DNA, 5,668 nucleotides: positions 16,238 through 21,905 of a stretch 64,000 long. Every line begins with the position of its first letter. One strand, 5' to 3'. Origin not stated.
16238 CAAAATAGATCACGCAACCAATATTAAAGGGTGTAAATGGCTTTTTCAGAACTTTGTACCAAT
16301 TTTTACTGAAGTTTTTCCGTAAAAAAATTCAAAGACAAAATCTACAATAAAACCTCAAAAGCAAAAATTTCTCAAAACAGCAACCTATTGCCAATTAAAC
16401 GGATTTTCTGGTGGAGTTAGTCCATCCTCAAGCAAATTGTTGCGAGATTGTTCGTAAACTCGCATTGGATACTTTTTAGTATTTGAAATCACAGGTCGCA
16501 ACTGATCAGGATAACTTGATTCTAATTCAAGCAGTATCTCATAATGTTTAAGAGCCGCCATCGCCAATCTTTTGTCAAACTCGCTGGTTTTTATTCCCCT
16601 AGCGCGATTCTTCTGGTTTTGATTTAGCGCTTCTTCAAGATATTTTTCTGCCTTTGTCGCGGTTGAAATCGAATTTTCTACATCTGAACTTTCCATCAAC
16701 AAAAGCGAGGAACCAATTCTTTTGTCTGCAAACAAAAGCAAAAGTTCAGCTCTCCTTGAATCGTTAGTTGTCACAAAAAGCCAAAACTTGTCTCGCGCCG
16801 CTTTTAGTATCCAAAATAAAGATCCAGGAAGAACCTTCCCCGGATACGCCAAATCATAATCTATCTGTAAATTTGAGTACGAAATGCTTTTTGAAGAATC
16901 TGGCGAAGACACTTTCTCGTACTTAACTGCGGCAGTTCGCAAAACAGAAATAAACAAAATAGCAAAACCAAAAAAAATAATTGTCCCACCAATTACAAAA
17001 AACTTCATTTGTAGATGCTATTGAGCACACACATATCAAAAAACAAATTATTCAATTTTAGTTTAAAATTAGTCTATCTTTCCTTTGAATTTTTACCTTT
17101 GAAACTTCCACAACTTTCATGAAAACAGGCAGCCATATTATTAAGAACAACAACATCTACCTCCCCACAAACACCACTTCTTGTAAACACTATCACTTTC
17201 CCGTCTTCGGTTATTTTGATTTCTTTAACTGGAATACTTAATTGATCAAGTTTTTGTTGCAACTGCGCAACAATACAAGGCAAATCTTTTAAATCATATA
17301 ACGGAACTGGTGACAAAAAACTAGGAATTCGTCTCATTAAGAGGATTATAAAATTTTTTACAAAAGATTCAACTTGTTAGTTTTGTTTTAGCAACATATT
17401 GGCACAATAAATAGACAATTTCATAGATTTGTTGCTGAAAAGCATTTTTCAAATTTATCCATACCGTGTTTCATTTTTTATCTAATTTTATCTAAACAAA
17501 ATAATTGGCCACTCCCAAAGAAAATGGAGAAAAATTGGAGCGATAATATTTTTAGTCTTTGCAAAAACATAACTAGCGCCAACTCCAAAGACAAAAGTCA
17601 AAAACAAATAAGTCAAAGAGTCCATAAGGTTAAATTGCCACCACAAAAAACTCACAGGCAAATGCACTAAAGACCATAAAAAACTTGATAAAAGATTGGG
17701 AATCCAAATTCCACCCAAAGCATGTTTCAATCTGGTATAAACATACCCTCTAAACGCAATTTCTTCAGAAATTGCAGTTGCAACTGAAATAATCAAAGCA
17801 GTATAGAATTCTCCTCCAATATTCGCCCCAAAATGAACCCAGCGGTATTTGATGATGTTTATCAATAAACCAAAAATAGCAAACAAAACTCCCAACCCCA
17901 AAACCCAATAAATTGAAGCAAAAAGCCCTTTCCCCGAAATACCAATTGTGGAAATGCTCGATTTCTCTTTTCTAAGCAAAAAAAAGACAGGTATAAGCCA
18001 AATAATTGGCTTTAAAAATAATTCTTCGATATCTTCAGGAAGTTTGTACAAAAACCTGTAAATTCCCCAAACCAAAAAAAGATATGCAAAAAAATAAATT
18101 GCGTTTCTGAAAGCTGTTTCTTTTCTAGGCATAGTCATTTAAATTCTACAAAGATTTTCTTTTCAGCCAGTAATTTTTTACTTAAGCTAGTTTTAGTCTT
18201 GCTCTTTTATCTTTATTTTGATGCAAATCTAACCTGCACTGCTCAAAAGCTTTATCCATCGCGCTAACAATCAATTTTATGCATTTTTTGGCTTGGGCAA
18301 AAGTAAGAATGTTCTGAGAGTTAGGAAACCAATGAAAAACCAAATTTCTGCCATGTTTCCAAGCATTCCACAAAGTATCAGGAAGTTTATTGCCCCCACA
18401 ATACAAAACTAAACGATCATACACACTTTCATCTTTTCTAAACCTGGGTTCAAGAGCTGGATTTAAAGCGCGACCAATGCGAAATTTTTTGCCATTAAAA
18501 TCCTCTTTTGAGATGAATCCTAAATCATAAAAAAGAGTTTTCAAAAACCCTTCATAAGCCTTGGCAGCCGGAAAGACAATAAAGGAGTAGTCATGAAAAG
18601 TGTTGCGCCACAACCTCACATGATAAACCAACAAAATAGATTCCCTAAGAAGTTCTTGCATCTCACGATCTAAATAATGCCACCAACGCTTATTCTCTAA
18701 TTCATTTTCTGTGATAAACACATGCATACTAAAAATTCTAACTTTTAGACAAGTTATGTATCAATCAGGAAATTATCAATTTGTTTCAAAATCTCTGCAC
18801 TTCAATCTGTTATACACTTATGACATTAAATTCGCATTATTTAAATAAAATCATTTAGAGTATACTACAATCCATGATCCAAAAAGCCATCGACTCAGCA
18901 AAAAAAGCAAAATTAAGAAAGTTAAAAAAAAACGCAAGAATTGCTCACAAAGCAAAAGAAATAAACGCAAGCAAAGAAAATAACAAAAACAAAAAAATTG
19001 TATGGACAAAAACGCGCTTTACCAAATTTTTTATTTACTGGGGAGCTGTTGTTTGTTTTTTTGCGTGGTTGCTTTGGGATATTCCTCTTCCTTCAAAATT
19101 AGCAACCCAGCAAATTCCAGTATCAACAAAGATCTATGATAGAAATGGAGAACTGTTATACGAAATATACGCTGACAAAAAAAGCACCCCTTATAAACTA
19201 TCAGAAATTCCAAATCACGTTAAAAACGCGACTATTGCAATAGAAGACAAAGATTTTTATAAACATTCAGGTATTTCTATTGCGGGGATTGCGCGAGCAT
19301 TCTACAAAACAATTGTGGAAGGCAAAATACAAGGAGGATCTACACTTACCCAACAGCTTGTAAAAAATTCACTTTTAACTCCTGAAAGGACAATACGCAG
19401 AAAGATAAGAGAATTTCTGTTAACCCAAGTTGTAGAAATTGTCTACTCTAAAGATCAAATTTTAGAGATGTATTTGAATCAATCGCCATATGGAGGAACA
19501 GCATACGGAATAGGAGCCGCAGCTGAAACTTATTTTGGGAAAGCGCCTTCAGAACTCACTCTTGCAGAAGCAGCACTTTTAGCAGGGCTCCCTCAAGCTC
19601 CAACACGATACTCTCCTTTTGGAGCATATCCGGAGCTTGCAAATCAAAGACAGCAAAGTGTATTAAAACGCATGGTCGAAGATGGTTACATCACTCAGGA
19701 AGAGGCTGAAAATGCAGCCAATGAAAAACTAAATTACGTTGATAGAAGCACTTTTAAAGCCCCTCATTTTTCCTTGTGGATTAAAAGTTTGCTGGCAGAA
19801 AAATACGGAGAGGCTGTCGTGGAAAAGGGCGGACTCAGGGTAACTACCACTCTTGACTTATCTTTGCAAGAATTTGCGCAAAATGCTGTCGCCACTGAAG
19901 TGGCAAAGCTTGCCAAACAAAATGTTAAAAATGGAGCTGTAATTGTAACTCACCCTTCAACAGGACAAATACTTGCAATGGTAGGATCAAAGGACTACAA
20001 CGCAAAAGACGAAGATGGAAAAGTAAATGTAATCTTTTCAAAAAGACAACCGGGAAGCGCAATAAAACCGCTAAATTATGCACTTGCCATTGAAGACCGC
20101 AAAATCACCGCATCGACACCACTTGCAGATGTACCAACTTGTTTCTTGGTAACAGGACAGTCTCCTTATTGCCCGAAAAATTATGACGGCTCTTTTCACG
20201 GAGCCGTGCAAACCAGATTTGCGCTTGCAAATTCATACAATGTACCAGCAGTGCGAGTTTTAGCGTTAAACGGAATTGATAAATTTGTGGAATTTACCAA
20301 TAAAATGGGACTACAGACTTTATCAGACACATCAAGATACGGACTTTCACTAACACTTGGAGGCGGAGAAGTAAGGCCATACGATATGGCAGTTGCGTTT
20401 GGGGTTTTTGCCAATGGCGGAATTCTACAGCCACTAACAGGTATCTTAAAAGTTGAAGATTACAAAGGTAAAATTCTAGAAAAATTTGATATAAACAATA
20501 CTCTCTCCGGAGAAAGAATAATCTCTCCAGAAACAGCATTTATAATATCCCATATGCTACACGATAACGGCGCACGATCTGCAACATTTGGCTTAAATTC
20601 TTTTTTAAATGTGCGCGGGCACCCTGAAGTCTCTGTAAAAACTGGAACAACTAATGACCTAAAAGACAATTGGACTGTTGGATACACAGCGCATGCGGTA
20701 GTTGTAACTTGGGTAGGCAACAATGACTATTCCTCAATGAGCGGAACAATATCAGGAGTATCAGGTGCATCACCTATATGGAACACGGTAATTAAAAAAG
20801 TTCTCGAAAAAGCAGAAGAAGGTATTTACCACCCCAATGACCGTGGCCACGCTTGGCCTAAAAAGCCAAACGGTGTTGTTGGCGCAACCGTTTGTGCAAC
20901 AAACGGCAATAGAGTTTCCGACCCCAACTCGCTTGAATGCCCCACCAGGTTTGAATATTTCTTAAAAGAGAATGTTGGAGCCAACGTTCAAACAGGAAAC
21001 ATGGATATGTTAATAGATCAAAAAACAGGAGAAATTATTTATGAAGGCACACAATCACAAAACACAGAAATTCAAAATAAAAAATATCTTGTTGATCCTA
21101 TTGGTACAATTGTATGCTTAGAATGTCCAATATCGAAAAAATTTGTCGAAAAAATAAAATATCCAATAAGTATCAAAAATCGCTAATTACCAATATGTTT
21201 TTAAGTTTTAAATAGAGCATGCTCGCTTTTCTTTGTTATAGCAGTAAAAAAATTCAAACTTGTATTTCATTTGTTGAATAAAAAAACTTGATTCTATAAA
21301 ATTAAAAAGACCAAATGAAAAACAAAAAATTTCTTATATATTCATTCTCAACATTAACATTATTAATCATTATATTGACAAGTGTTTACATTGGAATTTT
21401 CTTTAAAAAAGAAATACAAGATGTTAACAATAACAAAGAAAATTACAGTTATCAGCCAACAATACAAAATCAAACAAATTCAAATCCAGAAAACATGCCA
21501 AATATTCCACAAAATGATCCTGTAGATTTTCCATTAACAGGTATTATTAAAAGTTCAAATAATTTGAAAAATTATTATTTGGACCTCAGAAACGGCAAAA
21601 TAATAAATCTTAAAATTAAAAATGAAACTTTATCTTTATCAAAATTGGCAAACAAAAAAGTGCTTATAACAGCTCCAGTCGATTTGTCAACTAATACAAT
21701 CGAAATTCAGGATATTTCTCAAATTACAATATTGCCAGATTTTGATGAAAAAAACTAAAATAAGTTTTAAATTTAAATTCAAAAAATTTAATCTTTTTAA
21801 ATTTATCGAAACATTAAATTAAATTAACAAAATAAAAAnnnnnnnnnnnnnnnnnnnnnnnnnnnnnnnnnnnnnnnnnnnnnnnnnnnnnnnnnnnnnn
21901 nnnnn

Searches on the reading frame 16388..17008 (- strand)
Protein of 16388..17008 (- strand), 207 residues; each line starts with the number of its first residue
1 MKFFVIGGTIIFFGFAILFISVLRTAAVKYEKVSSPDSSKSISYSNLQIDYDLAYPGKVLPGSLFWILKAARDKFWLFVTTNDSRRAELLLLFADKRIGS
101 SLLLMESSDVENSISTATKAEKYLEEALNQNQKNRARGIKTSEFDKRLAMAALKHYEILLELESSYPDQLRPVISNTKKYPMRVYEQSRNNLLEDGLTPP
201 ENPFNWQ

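Call 42: search_protein_families(library=pfam, proteins=[window:16388-17008:-], max_evalue=1)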
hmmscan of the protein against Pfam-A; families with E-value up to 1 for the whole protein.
window:16388-17008:- (207 aa): 2 families
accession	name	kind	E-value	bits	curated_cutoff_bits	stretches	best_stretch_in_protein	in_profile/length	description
PF18915.5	DUF5667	-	4.3e-08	33.9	27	1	59-169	2-99/99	Domain of unknown function (DUF5667)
PF07409.17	GP46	-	0.18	12.2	28.6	1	95-134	34-73/101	Phage protein GP46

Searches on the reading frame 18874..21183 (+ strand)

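Call 42: search_protein_families(library=pfam, proteins=[window:18874-21183:+], max_evalue=1)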
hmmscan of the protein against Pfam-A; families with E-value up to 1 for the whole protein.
window:18874-21183:+ (770 aa): 3 families
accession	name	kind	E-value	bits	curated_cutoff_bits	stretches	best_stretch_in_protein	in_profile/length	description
PF00912.28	Transgly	-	2.8e-62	209.7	27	1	92-267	2-177/178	Transglycosylase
PF00905.27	Transpeptidase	-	3.9e-22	79.2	22.1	1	354-613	1-274/299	Penicillin binding protein transpeptidase domain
PF09339.16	HTH_IclR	-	0.29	11.4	22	0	220-243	11-34/52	IclR helix-turn-helix domain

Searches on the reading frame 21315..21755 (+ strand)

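Call 42: search_protein_families(library=pfam, proteins=[window:21315-21755:+], max_evalue=1)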
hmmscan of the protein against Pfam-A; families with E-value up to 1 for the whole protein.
window:21315-21755:+ (147 aa): 1 family
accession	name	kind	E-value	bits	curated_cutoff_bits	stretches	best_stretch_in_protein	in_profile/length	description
PF15582.11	Imm65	-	0.067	12.5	25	1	14-56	149-191/321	Immunity protein 65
